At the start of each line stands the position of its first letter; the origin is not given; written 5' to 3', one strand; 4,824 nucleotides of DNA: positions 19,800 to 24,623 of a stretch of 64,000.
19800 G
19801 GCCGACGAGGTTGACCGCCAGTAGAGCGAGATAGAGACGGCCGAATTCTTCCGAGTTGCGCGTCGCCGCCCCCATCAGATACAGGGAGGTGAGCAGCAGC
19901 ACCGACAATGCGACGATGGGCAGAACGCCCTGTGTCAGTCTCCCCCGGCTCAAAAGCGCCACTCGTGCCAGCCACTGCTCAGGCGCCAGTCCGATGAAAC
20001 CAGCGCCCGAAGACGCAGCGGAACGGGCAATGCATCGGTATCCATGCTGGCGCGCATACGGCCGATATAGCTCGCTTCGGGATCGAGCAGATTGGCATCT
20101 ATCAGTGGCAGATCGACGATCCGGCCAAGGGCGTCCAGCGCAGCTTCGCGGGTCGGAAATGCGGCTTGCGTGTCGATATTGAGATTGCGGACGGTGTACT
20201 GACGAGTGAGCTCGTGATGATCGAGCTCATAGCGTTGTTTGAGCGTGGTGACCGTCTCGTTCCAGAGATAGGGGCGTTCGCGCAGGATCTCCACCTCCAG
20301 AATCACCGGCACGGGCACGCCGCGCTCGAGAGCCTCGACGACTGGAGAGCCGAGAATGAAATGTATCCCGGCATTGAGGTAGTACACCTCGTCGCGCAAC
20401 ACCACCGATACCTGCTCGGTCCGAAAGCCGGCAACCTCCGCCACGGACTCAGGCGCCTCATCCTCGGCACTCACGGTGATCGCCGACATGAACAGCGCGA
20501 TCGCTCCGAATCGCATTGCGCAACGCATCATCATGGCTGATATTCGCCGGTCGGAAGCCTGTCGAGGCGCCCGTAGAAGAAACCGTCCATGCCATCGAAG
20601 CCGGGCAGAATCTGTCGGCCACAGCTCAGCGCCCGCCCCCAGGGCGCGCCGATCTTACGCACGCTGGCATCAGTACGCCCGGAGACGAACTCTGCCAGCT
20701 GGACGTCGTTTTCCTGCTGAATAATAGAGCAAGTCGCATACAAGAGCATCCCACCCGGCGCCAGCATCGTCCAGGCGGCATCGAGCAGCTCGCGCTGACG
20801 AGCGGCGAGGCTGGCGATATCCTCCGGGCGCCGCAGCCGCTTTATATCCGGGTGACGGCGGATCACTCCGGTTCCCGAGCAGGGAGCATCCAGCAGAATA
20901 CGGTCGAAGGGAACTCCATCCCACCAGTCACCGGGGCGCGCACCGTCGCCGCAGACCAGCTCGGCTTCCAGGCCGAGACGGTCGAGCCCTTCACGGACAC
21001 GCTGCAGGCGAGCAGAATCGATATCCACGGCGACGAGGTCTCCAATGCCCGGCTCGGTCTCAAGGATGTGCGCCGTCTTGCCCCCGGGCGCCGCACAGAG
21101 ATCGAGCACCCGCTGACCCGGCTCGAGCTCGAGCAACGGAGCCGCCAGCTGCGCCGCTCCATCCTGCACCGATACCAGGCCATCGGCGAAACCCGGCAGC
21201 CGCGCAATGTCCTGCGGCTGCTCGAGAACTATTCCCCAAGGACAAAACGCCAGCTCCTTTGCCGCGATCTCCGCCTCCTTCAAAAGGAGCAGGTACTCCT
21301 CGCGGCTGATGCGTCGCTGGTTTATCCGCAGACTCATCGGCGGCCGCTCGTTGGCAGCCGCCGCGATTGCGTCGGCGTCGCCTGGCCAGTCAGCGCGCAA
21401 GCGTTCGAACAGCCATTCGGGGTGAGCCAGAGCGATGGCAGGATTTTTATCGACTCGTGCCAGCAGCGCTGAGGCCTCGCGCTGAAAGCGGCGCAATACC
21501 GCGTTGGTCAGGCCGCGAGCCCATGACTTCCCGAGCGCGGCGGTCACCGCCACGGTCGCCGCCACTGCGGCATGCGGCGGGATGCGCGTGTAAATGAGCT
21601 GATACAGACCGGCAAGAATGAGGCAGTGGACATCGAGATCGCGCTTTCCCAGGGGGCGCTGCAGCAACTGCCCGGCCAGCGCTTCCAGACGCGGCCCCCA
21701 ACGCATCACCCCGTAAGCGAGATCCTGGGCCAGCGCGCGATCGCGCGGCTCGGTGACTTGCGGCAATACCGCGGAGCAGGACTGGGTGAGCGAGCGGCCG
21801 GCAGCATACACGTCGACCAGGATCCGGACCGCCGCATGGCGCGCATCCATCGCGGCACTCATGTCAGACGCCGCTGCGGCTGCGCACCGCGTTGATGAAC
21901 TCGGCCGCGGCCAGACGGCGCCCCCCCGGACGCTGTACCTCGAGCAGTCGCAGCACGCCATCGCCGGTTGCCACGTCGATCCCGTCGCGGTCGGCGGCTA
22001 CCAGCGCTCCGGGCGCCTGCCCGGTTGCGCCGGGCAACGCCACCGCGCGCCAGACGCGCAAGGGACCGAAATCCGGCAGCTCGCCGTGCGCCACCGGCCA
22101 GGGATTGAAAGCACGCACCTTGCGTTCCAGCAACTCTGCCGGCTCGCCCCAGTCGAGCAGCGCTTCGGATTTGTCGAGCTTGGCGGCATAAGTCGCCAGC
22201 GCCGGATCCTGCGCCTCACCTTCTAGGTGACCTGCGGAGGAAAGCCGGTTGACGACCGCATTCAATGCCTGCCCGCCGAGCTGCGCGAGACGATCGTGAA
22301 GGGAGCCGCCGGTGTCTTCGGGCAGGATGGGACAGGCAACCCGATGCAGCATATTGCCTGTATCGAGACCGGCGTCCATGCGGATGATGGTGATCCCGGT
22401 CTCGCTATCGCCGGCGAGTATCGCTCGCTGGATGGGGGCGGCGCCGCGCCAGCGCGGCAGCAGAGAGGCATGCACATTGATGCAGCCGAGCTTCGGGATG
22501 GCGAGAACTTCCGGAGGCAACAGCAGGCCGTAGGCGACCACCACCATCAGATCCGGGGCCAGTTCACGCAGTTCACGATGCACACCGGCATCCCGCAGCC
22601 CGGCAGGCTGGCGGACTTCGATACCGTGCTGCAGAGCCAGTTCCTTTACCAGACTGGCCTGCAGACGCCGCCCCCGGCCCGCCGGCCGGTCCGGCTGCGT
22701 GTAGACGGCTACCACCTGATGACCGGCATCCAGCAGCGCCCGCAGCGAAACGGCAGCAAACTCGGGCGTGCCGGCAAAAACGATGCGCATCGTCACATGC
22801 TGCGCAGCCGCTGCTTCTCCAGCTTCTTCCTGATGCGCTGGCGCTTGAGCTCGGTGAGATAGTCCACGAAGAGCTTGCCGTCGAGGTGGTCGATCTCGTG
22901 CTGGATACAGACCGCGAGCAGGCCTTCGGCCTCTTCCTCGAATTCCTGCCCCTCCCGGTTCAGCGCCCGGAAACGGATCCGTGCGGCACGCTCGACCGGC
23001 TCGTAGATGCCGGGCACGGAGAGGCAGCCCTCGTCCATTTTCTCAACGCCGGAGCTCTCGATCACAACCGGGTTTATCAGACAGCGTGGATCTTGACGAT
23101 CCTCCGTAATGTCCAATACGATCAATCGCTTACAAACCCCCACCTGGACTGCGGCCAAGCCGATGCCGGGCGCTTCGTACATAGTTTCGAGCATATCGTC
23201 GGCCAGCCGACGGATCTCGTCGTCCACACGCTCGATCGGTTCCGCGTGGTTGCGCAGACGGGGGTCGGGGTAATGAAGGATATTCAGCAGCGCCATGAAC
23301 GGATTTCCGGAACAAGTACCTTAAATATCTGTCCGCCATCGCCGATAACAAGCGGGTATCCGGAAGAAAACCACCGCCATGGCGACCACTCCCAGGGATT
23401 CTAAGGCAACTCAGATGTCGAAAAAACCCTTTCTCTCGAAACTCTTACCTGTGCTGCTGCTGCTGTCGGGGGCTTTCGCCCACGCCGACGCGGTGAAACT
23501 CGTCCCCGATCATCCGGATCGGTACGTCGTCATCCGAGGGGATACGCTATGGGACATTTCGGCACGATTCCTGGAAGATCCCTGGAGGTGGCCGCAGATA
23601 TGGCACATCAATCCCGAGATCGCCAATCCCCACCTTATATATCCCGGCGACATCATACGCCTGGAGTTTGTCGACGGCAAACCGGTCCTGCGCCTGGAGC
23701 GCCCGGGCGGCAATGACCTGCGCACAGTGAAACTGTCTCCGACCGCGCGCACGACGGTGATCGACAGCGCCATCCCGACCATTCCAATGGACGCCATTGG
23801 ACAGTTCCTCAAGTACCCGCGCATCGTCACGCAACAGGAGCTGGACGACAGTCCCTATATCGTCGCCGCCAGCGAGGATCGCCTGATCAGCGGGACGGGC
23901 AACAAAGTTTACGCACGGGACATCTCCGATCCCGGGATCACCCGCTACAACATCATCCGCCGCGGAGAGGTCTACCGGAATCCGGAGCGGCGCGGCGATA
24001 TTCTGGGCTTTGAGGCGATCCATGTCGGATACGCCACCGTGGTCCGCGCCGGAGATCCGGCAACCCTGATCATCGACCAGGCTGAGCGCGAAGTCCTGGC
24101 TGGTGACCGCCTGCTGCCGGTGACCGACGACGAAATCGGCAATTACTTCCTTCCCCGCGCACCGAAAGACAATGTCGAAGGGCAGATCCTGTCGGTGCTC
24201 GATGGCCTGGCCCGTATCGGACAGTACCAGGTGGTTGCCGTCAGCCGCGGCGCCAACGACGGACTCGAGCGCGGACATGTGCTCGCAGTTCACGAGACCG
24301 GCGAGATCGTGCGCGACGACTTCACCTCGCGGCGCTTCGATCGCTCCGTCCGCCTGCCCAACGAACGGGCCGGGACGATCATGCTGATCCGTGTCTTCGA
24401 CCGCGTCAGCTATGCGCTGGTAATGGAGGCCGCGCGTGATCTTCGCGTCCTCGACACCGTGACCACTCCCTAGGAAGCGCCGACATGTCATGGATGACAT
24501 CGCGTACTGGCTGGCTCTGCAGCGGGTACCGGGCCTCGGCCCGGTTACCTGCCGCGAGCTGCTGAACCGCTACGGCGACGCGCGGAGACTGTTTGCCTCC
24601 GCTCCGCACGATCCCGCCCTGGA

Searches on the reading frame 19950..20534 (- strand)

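Call 47: search_protein_families(library=pfam, proteins=[window:19950-20534:-], max_evalue=0.001)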
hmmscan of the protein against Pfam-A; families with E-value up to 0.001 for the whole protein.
window:19950-20534:- (194 aa): 1 family
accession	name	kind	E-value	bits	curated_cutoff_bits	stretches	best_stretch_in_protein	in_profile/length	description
PF14334.11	DUF4390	-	2e-45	154.6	27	1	36-192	3-160/161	Domain of unknown function (DUF4390)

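Call 52: search_protein_families(library=ncbifam, proteins=[window:19950-20534:-], max_evalue=1)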
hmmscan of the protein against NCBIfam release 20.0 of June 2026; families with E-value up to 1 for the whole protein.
window:19950-20534:- (194 aa): 0 families

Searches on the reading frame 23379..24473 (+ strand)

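Call 47: search_protein_families(library=pfam, proteins=[window:23379-24473:+], max_evalue=0.001)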
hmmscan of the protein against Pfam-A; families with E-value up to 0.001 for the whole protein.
window:23379-24473:+ (364 aa): 1 family
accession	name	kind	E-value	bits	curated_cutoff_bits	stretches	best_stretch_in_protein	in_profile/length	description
PF01476.26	LysM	-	7.6e-10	39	20.9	1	49-95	1-42/43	LysM domain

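Call 52: search_protein_families(library=ncbifam, proteins=[window:23379-24473:+], max_evalue=1)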
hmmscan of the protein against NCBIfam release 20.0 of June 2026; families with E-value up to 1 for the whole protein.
window:23379-24473:+ (364 aa): 3 families
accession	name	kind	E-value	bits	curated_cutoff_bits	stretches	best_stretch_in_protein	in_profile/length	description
TIGR02899.1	spore_safA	subfamily_domain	2.8e-07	30.3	67.85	1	51-93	1-40/44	SafA/ExsA family spore coat assembly protein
NF008399.0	PRK11198.1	equivalog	1.5e-05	25.4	134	1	47-95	96-145/149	peptidoglycan-binding protein LysM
NF012230.0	LWXIA_domain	equivalog_domain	0.091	12.9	33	1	46-64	2-20/74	LWXIA domain-containing protein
